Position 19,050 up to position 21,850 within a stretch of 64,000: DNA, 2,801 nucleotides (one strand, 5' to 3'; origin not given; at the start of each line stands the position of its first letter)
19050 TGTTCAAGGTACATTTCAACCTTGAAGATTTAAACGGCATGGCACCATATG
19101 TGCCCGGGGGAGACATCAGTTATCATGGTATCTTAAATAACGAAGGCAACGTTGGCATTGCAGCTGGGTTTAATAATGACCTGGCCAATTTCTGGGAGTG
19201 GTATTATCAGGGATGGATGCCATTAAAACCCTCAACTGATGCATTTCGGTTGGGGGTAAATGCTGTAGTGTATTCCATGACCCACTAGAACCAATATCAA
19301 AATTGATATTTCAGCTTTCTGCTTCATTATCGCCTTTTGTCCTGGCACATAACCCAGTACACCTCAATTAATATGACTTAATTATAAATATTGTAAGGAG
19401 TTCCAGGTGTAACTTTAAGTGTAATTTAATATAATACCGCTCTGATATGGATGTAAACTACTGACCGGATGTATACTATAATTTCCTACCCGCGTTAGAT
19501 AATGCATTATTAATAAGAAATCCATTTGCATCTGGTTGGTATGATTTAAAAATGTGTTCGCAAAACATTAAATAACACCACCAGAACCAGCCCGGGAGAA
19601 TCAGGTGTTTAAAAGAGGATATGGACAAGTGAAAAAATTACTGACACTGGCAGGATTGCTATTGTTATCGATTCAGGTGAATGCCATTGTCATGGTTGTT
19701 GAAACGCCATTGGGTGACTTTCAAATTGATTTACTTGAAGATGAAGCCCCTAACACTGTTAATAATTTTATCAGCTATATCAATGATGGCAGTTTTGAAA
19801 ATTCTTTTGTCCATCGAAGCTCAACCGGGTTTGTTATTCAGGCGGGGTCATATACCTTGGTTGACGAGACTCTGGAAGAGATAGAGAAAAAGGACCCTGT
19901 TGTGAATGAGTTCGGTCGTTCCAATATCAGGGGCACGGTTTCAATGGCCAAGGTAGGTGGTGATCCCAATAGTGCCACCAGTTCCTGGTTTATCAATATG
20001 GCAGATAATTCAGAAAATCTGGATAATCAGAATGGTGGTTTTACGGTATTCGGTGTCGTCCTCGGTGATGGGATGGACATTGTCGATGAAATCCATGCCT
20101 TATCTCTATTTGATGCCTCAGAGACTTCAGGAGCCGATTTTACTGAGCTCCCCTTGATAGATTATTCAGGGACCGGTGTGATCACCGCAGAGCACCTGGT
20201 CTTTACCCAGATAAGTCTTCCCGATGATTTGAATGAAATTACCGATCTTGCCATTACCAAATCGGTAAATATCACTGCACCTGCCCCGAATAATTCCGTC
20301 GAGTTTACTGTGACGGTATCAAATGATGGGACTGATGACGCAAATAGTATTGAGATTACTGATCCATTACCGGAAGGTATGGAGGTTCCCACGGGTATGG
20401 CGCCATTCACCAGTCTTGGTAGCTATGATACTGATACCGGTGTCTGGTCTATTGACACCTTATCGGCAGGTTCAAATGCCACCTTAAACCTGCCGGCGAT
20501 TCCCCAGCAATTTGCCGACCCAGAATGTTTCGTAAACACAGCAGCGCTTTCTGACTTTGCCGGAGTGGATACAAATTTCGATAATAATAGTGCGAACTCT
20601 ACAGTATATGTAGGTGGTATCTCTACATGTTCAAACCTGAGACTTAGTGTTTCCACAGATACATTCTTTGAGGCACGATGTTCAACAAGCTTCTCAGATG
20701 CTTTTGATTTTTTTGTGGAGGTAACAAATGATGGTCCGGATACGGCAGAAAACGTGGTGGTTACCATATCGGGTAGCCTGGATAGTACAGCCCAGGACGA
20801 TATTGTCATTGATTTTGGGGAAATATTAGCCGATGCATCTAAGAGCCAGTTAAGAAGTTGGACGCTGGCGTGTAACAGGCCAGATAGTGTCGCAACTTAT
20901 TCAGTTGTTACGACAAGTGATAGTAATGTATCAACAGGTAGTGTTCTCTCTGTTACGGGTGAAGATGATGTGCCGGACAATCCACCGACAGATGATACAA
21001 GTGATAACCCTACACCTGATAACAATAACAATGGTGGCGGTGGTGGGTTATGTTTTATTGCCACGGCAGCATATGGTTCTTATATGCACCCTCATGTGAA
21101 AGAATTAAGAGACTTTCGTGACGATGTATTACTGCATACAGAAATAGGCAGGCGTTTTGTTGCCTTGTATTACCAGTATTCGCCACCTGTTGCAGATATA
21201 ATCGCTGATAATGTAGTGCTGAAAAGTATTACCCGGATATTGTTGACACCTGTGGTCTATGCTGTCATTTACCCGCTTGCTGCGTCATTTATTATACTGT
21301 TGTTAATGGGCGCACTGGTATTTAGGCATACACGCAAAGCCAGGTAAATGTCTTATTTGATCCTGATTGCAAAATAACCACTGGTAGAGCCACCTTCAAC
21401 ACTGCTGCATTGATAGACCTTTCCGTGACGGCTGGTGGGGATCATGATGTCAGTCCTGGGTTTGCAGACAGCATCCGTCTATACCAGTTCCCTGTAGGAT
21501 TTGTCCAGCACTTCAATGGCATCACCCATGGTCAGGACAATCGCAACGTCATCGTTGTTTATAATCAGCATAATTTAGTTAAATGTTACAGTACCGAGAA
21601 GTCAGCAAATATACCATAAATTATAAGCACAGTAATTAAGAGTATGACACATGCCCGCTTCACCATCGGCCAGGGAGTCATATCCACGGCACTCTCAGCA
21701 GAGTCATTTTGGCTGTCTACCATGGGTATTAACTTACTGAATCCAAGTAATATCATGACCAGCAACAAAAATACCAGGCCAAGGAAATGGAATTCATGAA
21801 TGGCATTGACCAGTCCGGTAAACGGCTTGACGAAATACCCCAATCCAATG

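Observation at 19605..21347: Secreted cyclophilin fused to DUF11 repeats and an anchor-like C-terminal domain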

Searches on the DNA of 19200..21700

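Call 40: search_rna_families(source=window, start=19200, end=21700, threshold=evalue, max_evalue=1)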
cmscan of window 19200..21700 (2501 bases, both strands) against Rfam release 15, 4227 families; matches with E-value up to 1: 0.
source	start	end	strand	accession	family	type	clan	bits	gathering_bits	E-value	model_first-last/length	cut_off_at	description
